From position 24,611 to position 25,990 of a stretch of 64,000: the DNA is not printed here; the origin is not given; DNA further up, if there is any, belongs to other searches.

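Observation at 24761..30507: Unclassified RiPP operon: Cys-ladder (C-X3-C)n precursors with two dissimilar radical SAM/SPASM enzymes and an ABC-2 exporter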

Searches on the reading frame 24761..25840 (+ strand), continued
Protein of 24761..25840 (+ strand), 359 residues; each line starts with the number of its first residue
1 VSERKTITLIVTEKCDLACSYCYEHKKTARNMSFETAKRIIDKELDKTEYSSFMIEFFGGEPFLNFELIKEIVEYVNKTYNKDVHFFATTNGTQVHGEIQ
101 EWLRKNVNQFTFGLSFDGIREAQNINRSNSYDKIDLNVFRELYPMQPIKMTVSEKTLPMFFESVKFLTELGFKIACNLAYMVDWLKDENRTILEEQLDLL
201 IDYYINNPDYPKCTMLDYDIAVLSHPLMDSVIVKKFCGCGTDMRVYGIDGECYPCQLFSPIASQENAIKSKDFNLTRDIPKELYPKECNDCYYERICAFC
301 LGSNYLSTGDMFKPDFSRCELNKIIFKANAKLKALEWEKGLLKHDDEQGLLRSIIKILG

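Call 32: find_encoding_contigs(protein=P0004, flank=9000, max_places=2)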
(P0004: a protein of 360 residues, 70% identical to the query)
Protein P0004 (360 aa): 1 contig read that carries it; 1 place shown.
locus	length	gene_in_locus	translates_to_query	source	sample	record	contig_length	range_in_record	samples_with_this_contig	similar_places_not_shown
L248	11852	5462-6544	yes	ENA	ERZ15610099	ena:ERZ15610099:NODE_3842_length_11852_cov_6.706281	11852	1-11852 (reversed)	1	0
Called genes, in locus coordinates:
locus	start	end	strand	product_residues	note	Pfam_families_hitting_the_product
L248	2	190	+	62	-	?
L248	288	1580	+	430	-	PF13421:Band_7_1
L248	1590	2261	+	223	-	-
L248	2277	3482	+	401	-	-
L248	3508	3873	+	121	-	-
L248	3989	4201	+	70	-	-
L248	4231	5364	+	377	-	PF04055:Radical_SAM, PF13353:Fer4_12 (weak)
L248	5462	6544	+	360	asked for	PF04055:Radical_SAM, PF13353:Fer4_12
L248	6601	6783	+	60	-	-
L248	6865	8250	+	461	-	PF04055:Radical_SAM, PF13186:SPASM (weak)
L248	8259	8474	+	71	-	-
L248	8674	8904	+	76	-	-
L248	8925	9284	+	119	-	-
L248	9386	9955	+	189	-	PF13302:Acetyltransf_3, PF00583:Acetyltransf_1 (weak)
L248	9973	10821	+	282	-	PF02811:PHP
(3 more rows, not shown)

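Call 33: find_encoding_contigs(protein=P0009, flank=9000, max_places=2)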
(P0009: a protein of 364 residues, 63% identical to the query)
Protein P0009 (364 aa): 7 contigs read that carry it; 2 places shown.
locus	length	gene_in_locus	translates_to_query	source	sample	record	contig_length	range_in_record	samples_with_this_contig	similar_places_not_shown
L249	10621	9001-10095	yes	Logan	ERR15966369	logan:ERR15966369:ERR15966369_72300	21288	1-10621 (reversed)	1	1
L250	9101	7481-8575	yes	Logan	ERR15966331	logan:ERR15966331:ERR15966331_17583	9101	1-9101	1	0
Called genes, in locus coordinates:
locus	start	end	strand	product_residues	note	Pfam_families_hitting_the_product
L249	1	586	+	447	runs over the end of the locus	PF01935:DUF87 (weak), PF10412:TrwB_AAD_bind, PF02534:T4SS-DNA_transf, PF12696:TraG-D_C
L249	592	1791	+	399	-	-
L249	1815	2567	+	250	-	-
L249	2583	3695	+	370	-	PF19993:DO-GTPase2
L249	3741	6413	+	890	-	PF20013:GAP1-N2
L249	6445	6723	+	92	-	-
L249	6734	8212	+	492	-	PF19993:DO-GTPase2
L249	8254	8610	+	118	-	-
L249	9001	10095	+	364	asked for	PF13353:Fer4_12 (weak), PF04055:Radical_SAM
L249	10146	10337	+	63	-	-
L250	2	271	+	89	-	?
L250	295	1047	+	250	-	-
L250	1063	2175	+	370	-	PF19993:DO-GTPase2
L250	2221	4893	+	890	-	PF20013:GAP1-N2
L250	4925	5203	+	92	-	-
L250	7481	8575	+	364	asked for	PF13353:Fer4_12 (weak), PF04055:Radical_SAM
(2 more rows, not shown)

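Call 36: search_dna_similar(query=window:24761-25840:+, collection=plasmids, mode=protein, max_rows=15)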
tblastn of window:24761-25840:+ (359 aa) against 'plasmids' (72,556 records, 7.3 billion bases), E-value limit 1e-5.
Records with a match: 143; places in all: 152; records where one place covers at least 80% of the query: 70.
Best place of each record, by identity: <60% 143.
By first word of the organism name: Bacillus 34; Clostridium 25; Leisingera 14; Paracoccus 10; Bradyrhizobium 6; Rhizobium 5; Paraclostridium 4; Nostoc 4; Mesorhizobium 3; Cupriavidus 2; and 32 more.
By predicted mobility (MOB-suite, as given by PLSDB): non-mobilizable 84; conjugative 33; mobilizable 26.
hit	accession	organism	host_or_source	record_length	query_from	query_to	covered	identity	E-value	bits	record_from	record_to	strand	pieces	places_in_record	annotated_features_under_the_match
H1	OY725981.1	Phocaeicola massiliensis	-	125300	3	324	90%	40.2%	1e-63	226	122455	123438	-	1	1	record has no annotation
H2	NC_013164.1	Anaerococcus prevotii DSM 20548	-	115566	5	329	91%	31.4%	1e-31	133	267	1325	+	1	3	radical SAM peptide maturase, CXXX-repeat target family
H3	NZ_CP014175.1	Clostridium argentinense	Microbial isolate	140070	6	329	90%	28.9%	2e-17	91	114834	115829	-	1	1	radical SAM/SPASM domain-containing protein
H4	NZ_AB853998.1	Clostridium argentinense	-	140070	6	329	90%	28.9%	2e-17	91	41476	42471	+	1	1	radical SAM/SPASM domain-containing protein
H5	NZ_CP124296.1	Paraclostridium sordellii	Vulpes vulpes,whole organism,intestine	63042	8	334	91%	28.2%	2e-18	94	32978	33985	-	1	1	radical SAM protein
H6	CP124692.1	Paraclostridium bifermentans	Whole organism,peat soil sample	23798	7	332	91%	28.0%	3e-25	114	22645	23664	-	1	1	none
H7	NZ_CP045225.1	Clostridioides difficile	Sus scrofa domestica,feces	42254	8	324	88%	28.2%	1e-22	107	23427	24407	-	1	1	radical SAM protein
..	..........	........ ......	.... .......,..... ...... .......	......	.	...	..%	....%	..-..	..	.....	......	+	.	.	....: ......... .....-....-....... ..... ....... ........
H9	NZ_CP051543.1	Paracoccus sanguinis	cell culture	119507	5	321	88%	27.5%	4e-18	93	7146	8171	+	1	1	peaB: quinohemoprotein amine dehydrogenase maturation protein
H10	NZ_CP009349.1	Bacillus thuringiensis HD1002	Sewage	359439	5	356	98%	24.6%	1e-14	83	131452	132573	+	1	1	scfB: thioether cross-link-forming SCIFF peptide maturase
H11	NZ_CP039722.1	Bacillus thuringiensis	whole organism,soil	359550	5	356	98%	24.6%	1e-14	83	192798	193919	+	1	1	scfB: thioether cross-link-forming SCIFF peptide maturase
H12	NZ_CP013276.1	Bacillus thuringiensis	Vectobac,bacterial clone,Commercial ...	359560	5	356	98%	24.6%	1e-14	83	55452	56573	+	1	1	scfB: thioether cross-link-forming SCIFF peptide maturase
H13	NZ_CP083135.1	Bacillus thuringiensis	whole organism,Biopesticide Solbac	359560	5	356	98%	24.6%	1e-14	83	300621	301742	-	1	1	scfB: thioether cross-link-forming SCIFF peptide maturase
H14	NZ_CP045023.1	Bacillus thuringiensis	whole organism,soil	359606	5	356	98%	24.6%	1e-14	83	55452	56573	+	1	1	scfB: thioether cross-link-forming SCIFF peptide maturase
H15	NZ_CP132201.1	Bacillus thuringiensis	Coprinus comatus,whole organism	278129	5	356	98%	24.6%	3e-14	82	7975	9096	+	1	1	scfB: thioether cross-link-forming SCIFF peptide maturase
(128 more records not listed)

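Call 37: get_annotated_region(hit=H2, flank=6000)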
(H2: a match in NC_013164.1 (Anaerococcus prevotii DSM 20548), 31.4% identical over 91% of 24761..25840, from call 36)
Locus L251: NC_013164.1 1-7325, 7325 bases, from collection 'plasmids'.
description: Anaerococcus prevotii DSM 20548 plasmid pAPRE01, complete sequence
organism: Anaerococcus prevotii DSM 20548 (NCBI taxid 525919)
taxonomy: Bacteria; Bacillota; Tissierellia; Tissierellales; Peptoniphilaceae; Anaerococcus; Anaerococcus prevotii; Anaerococcus prevotii DSM 20548
host: -; source: -; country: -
typing (MOB-suite, as given by PLSDB): conjugative; replicon rep_cluster_1663; relaxase MOBQ; mating-pair formation MPF_T
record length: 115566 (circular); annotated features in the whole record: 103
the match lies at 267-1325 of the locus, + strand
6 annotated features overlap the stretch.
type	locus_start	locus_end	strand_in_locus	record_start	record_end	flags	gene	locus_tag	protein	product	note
CDS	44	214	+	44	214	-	-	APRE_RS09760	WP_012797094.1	hypothetical protein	-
CDS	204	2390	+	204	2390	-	-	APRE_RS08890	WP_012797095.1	radical SAM peptide maturase, CXXX-repeat target family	-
CDS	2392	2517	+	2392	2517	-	-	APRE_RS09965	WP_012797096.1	hypothetical protein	-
CDS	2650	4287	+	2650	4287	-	-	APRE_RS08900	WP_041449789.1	ABC transporter ATP-binding protein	-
CDS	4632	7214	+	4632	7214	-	lanKC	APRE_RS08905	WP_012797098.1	class III lanthionine synthetase LanKC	GO:0005975 - carbohydrate metabolic process [Evidence IEA]; GO:0006468 - protein phosphorylation [Evidence IEA]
CDS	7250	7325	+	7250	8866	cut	-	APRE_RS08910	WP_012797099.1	ABC transporter ATP-binding protein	-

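Call 38: get_annotated_region(hit=H1, flank=5000)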
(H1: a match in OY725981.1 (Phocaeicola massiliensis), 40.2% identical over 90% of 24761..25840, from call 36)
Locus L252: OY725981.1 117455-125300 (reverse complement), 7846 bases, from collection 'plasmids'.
description: Phocaeicola massiliensis strain Bacteroides massiliensis TSDC17.2-1.1 genome assembly, plasmid: 7
organism: Phocaeicola massiliensis (NCBI taxid 204516)
taxonomy: Bacteria; Bacteroidota; Bacteroidia; Bacteroidales; Bacteroidaceae; Phocaeicola; Phocaeicola massiliensis
host: -; source: -; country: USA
typing (MOB-suite, as given by PLSDB): non-mobilizable
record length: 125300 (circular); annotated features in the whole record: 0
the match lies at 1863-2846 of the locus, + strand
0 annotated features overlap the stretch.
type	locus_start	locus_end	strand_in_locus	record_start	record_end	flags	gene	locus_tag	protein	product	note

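Call 43: search_solved_structures(query=window:24761-25840:+, max_evalue=0.001)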
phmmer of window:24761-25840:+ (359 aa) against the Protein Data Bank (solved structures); distinct sequences matched with E-value up to 0.001: 11.
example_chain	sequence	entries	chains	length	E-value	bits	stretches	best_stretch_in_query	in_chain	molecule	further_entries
5wgg_A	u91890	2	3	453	9.8e-19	70.9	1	5-324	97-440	Radical SAM domain protein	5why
9dfn_A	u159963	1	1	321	6.3e-08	35.4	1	7-126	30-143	Radical SAM core domain-containing protein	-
9dfu_A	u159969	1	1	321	1.1e-07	34.6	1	10-126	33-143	Radical SAM core domain-containing protein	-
8ai3_A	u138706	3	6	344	6.5e-06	28.7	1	4-118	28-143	Putative peptide biosynthesis protein YydG | Radical SAM core domain-containing protein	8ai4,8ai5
8ai1_A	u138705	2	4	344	1.2e-05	27.9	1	4-118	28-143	Putative peptide biosynthesis protein YydG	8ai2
8ai6_A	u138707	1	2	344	1.3e-05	27.8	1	4-118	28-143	Putative peptide biosynthesis protein YydG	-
8vpo_A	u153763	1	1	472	1.7e-05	27.3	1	4-345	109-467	Radical SAM core domain-containing protein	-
6b4c_A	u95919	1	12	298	4.7e-05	25.9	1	12-127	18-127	Viperin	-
9dfw_A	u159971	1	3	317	5e-05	25.8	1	11-127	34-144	Radical SAM core domain-containing protein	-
9dgw_A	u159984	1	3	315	5.1e-05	25.8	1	11-127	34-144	Radical SAM core domain-containing protein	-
7n7i_A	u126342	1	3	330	5.7e-05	25.6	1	12-127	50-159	Viperin-like enzyme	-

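Call 47: find_encoding_contigs(protein=P0005, flank=9000, max_places=3)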
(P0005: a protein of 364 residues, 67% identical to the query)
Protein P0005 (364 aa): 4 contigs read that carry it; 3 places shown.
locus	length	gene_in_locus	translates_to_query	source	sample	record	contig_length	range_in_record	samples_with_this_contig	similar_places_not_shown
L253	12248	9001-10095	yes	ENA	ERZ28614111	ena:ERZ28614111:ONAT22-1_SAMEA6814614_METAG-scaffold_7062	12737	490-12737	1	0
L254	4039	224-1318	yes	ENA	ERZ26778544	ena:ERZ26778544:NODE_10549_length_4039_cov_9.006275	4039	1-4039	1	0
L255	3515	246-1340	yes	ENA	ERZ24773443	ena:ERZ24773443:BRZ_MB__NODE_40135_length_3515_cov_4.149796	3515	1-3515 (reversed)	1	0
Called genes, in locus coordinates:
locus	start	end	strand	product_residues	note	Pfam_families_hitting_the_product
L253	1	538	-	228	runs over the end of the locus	-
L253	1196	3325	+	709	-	PF09479:Flg_new (faint), PF13306:LRR_5, PF13855:LRR_8 (faint), PF13306:LRR_5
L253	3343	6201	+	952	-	PF22433:MtxA_IG-like (faint), PF26586:Fn3_R-PTP-O (faint)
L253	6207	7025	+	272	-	-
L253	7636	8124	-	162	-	-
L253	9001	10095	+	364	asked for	PF04055:Radical_SAM, PF13353:Fer4_12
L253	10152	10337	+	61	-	-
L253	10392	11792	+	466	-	PF04055:Radical_SAM, PF13353:Fer4_12 (weak)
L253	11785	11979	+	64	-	-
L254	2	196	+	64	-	?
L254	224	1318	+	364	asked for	PF04055:Radical_SAM, PF13353:Fer4_12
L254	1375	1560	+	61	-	-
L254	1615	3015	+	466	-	PF04055:Radical_SAM, PF13353:Fer4_12 (weak)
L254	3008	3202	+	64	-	-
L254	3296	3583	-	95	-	-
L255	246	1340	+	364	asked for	PF04055:Radical_SAM, PF13353:Fer4_12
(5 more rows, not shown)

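Call 48: find_encoding_contigs(protein=P0015, flank=9000, max_places=3)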
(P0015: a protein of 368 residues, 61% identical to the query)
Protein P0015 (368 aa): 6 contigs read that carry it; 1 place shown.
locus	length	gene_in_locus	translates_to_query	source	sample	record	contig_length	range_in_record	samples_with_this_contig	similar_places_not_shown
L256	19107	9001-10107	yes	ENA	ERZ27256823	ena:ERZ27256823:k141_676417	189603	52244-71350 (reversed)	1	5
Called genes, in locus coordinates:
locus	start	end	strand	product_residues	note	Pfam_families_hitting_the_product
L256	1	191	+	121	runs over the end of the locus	PF13811:DUF4186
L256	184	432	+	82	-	PF01541:GIY-YIG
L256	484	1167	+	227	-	-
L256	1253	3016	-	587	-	PF00664:ABC_membrane, PF00005:ABC_tran, PF02463:SMC_N (weak)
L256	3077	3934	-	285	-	PF13483:Lactamase_B_3 (weak), PF12706:Lactamase_B_2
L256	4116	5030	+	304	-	PF06574:FAD_syn, PF01687:Flavokinase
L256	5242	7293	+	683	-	-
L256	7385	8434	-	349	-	PF01408:GFO_IDH_MocA, PF02629:CoA_binding (weak), PF22725:GFO_IDH_MocA_C3, PF02894:GFO_IDH_MocA_C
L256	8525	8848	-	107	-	PF13560:HTH_31 (weak), PF01381:HTH_3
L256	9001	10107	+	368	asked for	PF13353:Fer4_12, PF04055:Radical_SAM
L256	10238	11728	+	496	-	PF13353:Fer4_12, PF04055:Radical_SAM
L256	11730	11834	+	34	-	-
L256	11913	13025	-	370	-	PF00005:ABC_tran, PF13304:AAA_21 (faint), PF17912:OB_MalK, PF08402:TOBE_2 (faint)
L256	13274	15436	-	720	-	PF09371:Tex_N, PF22706:Tex_central_region, PF16921:Tex_YqgF, PF14635:HHH_7, PF12836:HHH_3, PF17674:HHH_9, PF00575:S1, PF23459:S1_RRP5, +1 more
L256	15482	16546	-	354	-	-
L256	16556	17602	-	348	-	-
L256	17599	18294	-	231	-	PF01479:S4, PF00849:PseudoU_synth_2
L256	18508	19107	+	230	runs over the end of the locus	-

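Call 74: search_protein_families(library=padloc, proteins=[window:24761-25840:+], max_evalue=0.001)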
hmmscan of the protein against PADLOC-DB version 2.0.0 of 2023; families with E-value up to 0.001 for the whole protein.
window:24761-25840:+ (359 aa): 2 families
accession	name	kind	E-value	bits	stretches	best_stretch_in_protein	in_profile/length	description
PDLC02903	pVip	-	8e-16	56.3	1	7-126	2-110/257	Viperins not associated with kinases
PDLC02904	pVip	-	1.7e-11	42.1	1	9-129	7-122/262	Viperins associated with kinases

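Call 79: predict_structure(alignment_id=A1)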
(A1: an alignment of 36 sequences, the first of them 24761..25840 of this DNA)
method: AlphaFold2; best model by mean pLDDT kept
length: 359 residues; sequences in the alignment: 36
mean_pLDDT: 91.5   pTM: 0.88
mean pLDDT of the five models: 91.5, 91.3, 90.6, 90.5, 89.5
residues with pLDDT >= 90: 253; 70-90: 99; 50-70: 6; < 50: 1
segments of 3 or more residues with pLDDT < 50: none
pLDDT, mean of each block of 10 residues (from residue 1): 84 89 78 98 89 94 97 97 94 96 97 97 94 96 95 94 98 91 80 96 97 93 84 80 93 93 91 89 87 82 89 86 92 97 93 95
secondary structure, 60 per line:
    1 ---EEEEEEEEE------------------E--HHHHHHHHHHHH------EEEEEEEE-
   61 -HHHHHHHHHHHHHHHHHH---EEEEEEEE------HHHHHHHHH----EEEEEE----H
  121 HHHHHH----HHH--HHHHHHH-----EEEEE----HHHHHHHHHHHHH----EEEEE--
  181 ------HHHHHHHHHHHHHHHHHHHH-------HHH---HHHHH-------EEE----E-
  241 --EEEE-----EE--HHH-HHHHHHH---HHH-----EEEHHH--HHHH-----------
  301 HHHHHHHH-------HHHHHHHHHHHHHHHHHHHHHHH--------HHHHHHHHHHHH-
elements in order: E4-12 H34-45 E52-59 H62-79 E83-90 H97-105 E110-115 H120-126 H136-142 E148-152 H157-169 E174-178 H187-206 H220-224 E232-234 E243-246 H260-266 E278-280 H286-289 H301-308 H316-338 H347-358

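Call 81: fold_search(model_id=the predicted structure, library=pdb)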
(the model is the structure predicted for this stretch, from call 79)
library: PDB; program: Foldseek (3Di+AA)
matches with E <= 10: 1219; with E <= 0.001: 54
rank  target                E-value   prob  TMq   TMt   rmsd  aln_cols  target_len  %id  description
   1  5why_B                8.0e-17  1.00  0.71  0.61   4.6       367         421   23  Structural Insights into Thioether Bond Formation in the Biosynthesis of Sactipeptides (released 2017-07-26)
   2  5wgg_A                3.6e-16  1.00  0.73  0.61   4.6       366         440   24  Structural Insights into Thioether Bond Formation in the Biosynthesis of Sactipeptides (released 2017-07-26)
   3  5why_A                6.0e-16  1.00  0.70  0.61   5.0       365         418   25  Structural Insights into Thioether Bond Formation in the Biosynthesis of Sactipeptides (released 2017-07-26)
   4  4k38_A                7.6e-14  1.00  0.69  0.67   5.6       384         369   19  Native anSMEcpe with bound AdoMet and Kp18Cys peptide (released 2013-05-08)
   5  4k39_B                1.1e-13  1.00  0.67  0.67   5.5       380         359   20  Native anSMEcpe with bound AdoMet and Cp18Cys peptide (released 2013-05-08)
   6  4k37_B                1.6e-13  1.00  0.68  0.67   5.7       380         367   19  Native anSMEcpe with bound AdoMet (released 2013-05-08)
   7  4k39_A                1.8e-13  1.00  0.66  0.66   5.9       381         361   19  Native anSMEcpe with bound AdoMet and Cp18Cys peptide (released 2013-05-08)
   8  4k38_B                2.3e-13  1.00  0.68  0.67   5.9       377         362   19  Native anSMEcpe with bound AdoMet and Kp18Cys peptide (released 2013-05-08)
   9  4k36_A                2.6e-13  1.00  0.66  0.63   6.8       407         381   18  His6 tagged anSMEcpe with bound AdoMet (released 2013-05-08)
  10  4k37_A                5.7e-13  1.00  0.65  0.65   6.0       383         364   19  Native anSMEcpe with bound AdoMet (released 2013-05-08)
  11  4k36_B                2.0e-12  1.00  0.65  0.64   5.8       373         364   20  His6 tagged anSMEcpe with bound AdoMet (released 2013-05-08)
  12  9gm3_A                2.3e-11  1.00  0.68  0.66   5.7       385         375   17  Crystal structure of the complex formed between the radical SAM protein ChlB and the leader region of its precursor su (released 2025-06-25)
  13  9gmc_A                2.9e-11  1.00  0.68  0.66   5.8       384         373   17  Crystal structure of the complex formed between the radical SAM protein ChlB and the R3A mutant of ChlA (released 2025-06-25)
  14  9gm3_C                5.4e-11  1.00  0.70  0.68   5.3       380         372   16  Crystal structure of the complex formed between the radical SAM protein ChlB and the leader region of its precursor su (released 2025-06-25)
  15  9gmc_C                1.9e-10  1.00  0.67  0.65   5.8       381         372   17  Crystal structure of the complex formed between the radical SAM protein ChlB and the R3A mutant of ChlA (released 2025-06-25)
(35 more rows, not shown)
